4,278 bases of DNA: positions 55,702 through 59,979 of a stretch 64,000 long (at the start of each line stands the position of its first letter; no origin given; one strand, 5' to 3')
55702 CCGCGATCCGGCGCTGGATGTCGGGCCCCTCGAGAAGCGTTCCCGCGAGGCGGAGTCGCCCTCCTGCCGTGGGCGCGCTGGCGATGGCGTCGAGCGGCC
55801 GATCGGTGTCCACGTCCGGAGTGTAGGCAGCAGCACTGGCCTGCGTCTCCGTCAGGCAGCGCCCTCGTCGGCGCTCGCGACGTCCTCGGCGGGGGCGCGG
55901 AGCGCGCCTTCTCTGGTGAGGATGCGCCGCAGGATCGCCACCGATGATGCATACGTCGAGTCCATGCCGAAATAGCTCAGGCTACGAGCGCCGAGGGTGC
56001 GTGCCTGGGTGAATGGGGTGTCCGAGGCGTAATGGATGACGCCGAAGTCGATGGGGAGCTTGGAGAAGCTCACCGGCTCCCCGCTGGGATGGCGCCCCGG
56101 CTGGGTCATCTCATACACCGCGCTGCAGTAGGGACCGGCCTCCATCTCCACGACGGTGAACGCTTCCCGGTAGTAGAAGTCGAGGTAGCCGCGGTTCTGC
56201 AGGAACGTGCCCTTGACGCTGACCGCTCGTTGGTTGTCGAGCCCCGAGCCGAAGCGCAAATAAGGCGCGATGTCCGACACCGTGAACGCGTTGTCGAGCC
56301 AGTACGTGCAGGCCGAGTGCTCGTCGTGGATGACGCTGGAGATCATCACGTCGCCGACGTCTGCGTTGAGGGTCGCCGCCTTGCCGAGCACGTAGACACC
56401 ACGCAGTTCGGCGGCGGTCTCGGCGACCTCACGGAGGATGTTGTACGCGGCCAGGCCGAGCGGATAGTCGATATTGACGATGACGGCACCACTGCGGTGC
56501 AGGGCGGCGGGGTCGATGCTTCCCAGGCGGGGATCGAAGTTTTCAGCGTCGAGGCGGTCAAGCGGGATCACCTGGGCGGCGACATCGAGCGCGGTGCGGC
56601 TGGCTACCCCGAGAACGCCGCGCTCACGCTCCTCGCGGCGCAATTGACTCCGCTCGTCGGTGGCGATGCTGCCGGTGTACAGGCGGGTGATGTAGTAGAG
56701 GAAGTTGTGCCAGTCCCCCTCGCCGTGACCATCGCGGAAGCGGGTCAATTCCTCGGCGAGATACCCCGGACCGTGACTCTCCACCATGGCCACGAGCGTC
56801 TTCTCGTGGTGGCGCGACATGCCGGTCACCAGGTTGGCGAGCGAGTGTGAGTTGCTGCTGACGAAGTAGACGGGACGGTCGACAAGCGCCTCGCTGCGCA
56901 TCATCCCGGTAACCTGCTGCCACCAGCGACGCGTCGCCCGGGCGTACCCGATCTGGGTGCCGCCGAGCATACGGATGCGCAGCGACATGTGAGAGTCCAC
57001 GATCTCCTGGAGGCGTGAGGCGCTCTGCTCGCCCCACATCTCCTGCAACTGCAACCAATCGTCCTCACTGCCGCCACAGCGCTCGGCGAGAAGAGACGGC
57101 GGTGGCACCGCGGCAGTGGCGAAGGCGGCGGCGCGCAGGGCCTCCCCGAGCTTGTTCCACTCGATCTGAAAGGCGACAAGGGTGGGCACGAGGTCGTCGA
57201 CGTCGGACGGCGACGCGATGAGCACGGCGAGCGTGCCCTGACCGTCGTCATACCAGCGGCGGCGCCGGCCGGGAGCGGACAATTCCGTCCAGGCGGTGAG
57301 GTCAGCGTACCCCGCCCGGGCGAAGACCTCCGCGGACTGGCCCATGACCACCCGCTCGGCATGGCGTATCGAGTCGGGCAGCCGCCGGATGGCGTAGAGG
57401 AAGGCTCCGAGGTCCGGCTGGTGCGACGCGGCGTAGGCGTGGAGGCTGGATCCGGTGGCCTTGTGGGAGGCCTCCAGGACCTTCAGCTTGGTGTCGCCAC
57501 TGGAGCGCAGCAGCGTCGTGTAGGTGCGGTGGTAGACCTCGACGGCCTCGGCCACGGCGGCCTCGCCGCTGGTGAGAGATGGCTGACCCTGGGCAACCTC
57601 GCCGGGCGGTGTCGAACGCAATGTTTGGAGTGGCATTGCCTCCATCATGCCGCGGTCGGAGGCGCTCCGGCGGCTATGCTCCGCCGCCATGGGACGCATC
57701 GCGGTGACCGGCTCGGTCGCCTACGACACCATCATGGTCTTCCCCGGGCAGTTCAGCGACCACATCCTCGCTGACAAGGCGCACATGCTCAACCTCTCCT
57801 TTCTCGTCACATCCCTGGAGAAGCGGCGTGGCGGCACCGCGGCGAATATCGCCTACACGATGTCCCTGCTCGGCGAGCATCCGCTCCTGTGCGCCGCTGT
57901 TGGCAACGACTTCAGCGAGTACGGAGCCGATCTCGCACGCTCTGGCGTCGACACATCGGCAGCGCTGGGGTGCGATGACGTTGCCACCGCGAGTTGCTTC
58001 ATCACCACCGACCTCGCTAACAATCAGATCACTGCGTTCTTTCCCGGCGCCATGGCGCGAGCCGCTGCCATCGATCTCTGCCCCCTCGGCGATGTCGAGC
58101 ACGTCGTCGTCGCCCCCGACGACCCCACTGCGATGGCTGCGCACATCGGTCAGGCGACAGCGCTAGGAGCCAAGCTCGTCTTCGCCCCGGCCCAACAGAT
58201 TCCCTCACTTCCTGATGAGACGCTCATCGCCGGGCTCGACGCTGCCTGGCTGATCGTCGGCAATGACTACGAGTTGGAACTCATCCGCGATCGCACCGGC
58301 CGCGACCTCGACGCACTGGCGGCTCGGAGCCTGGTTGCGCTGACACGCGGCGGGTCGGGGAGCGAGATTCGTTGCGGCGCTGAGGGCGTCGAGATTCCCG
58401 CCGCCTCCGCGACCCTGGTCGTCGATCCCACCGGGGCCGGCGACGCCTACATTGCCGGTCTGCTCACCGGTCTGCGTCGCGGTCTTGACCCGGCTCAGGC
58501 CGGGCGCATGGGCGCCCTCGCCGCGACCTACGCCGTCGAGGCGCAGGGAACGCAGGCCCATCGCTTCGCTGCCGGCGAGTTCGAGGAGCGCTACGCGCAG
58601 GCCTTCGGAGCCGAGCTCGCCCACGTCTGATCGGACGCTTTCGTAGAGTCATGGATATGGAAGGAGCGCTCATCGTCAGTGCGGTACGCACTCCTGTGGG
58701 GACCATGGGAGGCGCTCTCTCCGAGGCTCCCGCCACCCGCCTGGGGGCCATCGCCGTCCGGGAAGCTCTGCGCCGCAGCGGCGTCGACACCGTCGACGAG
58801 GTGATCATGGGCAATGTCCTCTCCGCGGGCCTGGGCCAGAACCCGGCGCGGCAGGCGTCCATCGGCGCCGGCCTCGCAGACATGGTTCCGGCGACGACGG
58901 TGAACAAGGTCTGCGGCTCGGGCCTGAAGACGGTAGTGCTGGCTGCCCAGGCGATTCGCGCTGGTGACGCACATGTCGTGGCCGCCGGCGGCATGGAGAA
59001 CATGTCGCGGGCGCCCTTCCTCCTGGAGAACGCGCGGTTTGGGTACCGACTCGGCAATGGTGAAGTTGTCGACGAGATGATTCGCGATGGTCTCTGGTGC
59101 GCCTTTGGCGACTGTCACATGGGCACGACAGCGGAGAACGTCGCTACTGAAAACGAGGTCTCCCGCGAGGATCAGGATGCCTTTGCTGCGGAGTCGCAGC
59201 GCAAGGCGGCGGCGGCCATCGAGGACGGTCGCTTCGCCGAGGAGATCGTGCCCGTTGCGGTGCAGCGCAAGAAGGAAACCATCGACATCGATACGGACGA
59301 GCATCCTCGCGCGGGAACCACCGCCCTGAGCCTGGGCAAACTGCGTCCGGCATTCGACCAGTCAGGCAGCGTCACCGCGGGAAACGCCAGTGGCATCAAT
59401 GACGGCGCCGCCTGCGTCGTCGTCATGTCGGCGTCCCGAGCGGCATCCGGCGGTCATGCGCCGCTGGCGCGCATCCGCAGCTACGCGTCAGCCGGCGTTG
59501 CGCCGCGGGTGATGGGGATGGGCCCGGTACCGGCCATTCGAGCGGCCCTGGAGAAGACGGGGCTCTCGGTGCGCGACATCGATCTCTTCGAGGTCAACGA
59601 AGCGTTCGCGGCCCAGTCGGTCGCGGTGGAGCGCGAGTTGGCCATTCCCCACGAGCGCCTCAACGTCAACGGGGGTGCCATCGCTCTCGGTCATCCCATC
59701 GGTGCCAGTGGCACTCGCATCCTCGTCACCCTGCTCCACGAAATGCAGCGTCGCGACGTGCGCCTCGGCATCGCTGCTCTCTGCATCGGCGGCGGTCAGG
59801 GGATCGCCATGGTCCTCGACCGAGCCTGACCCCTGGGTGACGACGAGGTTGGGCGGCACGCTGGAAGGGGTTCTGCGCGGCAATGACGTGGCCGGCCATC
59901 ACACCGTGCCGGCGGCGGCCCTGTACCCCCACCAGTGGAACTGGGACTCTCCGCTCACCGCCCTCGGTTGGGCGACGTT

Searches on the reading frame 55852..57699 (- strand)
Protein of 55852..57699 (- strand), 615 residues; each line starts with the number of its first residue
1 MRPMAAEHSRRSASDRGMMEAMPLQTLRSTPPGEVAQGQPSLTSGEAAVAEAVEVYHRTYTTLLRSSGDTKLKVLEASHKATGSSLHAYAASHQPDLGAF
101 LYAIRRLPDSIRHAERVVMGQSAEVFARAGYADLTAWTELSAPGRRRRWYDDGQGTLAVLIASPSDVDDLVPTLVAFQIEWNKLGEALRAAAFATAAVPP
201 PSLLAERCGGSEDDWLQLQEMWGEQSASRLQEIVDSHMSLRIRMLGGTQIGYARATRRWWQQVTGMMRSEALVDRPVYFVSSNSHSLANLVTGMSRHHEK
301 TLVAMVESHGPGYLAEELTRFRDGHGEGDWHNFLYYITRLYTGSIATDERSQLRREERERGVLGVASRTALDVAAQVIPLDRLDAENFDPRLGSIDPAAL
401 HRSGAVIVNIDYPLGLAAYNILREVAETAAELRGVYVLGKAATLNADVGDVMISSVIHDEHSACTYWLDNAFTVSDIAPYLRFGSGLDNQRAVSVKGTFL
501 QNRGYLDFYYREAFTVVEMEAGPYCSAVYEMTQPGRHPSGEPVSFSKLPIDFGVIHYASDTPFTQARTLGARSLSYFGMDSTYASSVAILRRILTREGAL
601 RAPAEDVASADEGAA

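Call 28: search_protein_families(library=pfam, proteins=[window:55852-57699:-], max_evalue=0.001)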
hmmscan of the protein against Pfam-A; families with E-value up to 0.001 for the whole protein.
window:55852-57699:- (615 aa): 1 family
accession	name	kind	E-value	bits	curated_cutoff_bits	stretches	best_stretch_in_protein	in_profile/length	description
PF21850.2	DUF6909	-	8.1e-212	704.7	27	1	72-594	1-534/535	Family of unknown function (DUF6909)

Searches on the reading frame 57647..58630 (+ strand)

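Call 28: search_protein_families(library=pfam, proteins=[window:57647-58630:+], max_evalue=0.001)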
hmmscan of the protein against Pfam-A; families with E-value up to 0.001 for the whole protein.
window:57647-58630:+ (327 aa): 1 family
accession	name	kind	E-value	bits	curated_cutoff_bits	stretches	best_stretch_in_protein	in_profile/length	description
PF00294.29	PfkB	-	2.1e-36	126.2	25.8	1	38-304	13-297/302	pfkB family carbohydrate kinase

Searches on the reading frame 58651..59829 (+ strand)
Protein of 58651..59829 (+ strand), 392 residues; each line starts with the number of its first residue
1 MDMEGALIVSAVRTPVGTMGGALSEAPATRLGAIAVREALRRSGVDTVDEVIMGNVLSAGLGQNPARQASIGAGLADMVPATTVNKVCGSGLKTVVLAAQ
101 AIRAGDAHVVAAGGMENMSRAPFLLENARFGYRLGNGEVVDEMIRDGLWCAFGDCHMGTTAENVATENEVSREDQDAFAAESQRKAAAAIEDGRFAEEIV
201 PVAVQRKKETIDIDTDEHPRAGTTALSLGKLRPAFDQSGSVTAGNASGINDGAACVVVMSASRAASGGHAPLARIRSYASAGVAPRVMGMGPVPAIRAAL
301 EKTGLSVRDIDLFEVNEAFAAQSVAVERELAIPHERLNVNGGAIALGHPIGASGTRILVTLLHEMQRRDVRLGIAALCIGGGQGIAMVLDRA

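Call 28: search_protein_families(library=pfam, proteins=[window:58651-59829:+], max_evalue=0.001)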
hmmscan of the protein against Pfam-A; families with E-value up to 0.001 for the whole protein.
window:58651-59829:+ (392 aa): 3 families
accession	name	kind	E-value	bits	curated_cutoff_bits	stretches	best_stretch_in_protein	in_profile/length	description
PF00108.29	Thiolase_N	-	3.1e-95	318.9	26.4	1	7-262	2-260/260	Thiolase, N-terminal domain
PF02803.24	Thiolase_C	-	1.2e-52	177.1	27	1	271-390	3-122/123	Thiolase, C-terminal domain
PF22691.2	Thiolase_C_1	-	0.00044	20.4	28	0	295-325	23-53/144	Thiolase C-terminal domain-like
